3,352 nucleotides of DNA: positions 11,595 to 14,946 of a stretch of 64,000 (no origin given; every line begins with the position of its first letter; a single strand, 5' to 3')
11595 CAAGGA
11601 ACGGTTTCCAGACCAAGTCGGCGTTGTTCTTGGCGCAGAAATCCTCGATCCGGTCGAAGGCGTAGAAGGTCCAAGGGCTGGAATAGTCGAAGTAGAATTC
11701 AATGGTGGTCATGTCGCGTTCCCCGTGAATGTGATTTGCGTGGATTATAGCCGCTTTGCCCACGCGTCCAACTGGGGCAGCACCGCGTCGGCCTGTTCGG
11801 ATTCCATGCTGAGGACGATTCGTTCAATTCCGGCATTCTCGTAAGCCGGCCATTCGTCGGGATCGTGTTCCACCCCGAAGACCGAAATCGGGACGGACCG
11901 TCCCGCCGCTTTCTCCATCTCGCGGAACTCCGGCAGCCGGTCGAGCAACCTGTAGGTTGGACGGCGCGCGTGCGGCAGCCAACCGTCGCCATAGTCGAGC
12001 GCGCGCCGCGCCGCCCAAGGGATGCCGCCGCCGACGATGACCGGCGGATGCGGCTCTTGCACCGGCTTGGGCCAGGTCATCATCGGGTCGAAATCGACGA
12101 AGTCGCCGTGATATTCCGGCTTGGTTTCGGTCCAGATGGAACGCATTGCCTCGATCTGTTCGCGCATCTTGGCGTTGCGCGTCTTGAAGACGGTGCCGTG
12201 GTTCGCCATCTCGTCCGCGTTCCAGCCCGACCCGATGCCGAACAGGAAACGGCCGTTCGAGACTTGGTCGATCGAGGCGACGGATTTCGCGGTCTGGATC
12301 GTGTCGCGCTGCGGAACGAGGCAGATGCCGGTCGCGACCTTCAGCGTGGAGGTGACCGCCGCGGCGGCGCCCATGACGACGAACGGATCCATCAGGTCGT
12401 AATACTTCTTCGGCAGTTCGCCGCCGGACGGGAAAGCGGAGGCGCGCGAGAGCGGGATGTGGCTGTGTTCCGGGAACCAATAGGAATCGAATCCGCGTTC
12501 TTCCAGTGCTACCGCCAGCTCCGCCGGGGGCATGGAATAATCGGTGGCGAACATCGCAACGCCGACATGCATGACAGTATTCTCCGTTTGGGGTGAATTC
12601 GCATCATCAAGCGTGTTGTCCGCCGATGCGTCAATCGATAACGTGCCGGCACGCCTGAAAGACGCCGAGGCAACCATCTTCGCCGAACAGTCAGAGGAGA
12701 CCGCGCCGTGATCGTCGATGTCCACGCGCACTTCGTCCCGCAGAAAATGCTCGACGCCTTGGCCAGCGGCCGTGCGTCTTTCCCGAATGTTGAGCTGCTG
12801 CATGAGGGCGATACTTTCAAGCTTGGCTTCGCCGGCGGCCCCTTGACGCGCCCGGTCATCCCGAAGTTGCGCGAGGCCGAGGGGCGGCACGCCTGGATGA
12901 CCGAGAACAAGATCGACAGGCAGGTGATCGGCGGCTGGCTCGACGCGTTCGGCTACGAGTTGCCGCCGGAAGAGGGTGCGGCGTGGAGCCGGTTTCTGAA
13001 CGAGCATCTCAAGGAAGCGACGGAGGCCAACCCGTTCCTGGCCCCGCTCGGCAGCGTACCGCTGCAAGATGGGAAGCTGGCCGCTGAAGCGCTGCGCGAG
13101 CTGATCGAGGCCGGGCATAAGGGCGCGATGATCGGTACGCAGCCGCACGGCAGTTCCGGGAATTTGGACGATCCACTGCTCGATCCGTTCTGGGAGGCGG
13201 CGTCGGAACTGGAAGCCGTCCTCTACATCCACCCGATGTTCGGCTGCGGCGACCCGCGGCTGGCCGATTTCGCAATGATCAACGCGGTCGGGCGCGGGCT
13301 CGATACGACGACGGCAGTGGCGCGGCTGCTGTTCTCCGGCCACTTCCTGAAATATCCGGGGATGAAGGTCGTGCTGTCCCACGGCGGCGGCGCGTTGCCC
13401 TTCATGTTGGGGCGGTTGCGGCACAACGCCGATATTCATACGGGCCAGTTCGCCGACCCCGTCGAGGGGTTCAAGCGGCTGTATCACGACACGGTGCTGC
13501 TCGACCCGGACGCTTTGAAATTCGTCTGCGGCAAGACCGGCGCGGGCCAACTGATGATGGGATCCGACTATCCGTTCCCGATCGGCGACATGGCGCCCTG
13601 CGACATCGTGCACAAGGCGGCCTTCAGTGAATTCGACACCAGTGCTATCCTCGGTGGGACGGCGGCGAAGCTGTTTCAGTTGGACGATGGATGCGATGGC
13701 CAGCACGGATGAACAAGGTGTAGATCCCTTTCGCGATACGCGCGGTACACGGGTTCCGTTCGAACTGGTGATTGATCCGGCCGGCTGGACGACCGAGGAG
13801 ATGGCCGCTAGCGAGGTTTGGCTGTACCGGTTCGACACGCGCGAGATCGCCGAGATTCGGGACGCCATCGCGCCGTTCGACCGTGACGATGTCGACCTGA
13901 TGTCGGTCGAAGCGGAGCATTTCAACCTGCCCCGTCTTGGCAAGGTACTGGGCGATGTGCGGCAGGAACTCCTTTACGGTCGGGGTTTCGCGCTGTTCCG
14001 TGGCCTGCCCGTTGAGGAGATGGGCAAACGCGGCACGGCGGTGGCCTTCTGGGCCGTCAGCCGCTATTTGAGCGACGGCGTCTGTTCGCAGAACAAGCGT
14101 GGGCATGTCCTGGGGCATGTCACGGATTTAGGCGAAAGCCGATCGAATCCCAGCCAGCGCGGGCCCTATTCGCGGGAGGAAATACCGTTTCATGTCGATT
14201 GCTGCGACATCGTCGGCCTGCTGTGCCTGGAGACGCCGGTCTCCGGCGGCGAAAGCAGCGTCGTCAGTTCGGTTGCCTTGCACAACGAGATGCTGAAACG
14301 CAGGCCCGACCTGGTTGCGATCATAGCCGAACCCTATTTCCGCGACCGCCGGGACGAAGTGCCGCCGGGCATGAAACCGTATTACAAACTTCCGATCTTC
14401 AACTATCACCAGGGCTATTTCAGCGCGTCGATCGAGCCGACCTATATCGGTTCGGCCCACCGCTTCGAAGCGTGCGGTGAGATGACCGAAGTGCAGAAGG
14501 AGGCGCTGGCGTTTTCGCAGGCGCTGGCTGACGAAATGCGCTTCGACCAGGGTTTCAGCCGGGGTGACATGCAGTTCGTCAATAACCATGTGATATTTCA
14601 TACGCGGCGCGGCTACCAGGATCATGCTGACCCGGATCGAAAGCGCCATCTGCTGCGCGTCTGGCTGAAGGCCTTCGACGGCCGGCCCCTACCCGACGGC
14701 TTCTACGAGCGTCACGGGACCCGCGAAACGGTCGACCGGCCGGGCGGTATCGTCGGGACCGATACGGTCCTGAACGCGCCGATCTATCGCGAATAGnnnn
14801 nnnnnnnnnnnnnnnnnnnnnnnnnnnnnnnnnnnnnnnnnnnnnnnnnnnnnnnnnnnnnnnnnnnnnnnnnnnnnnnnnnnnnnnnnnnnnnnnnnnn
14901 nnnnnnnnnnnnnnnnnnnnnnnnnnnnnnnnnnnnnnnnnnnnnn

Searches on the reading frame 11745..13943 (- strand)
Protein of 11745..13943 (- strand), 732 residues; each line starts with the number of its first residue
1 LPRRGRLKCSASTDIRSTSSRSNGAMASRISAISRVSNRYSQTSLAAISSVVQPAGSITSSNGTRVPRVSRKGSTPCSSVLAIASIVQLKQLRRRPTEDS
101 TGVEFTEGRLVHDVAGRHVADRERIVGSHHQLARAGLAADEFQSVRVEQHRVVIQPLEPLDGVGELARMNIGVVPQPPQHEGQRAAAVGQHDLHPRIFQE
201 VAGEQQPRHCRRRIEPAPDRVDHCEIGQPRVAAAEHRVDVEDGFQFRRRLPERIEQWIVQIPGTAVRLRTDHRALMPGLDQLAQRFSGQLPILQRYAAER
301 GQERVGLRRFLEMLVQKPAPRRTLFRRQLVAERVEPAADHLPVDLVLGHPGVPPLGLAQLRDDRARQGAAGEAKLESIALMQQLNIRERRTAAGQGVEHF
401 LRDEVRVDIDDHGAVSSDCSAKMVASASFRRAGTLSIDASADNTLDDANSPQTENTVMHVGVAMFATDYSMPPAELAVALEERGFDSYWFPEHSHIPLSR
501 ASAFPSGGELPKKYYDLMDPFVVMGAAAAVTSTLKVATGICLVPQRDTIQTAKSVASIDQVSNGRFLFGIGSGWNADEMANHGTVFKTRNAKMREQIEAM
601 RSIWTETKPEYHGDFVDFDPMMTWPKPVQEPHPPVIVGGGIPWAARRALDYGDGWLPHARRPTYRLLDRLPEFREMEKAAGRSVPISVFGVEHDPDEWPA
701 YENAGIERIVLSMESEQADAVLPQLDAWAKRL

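Call 68: search_protein_families(library=pfam, proteins=[window:11745-13943:-], max_evalue=0.001)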
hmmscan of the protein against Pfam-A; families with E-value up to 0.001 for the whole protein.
window:11745-13943:- (732 aa): 1 family
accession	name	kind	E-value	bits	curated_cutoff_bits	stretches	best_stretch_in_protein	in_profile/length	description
PF00296.26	Bac_luciferase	-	2.5e-53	181.9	27.9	1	475-684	27-217/314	Luciferase-like monooxygenase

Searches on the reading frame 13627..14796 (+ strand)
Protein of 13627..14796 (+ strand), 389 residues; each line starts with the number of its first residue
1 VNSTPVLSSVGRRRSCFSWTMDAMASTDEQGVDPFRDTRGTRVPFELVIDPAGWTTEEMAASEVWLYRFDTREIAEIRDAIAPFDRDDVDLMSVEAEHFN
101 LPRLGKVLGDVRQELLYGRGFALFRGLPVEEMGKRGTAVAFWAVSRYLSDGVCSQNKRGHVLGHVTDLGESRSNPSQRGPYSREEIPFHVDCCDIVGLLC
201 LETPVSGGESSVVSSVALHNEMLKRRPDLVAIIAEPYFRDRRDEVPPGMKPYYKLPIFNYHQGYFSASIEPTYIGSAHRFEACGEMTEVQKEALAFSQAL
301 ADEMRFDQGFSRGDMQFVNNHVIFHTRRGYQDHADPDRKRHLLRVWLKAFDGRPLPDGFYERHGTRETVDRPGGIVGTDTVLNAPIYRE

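Call 68: search_protein_families(library=pfam, proteins=[window:13627-14796:+], max_evalue=0.001)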
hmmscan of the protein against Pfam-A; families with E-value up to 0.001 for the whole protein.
window:13627-14796:+ (389 aa): 1 family
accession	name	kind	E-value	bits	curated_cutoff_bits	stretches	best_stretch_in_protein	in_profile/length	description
PF02668.22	TauD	-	4.1e-32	112.6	27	1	94-346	9-267/267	Taurine catabolism dioxygenase TauD, TfdA family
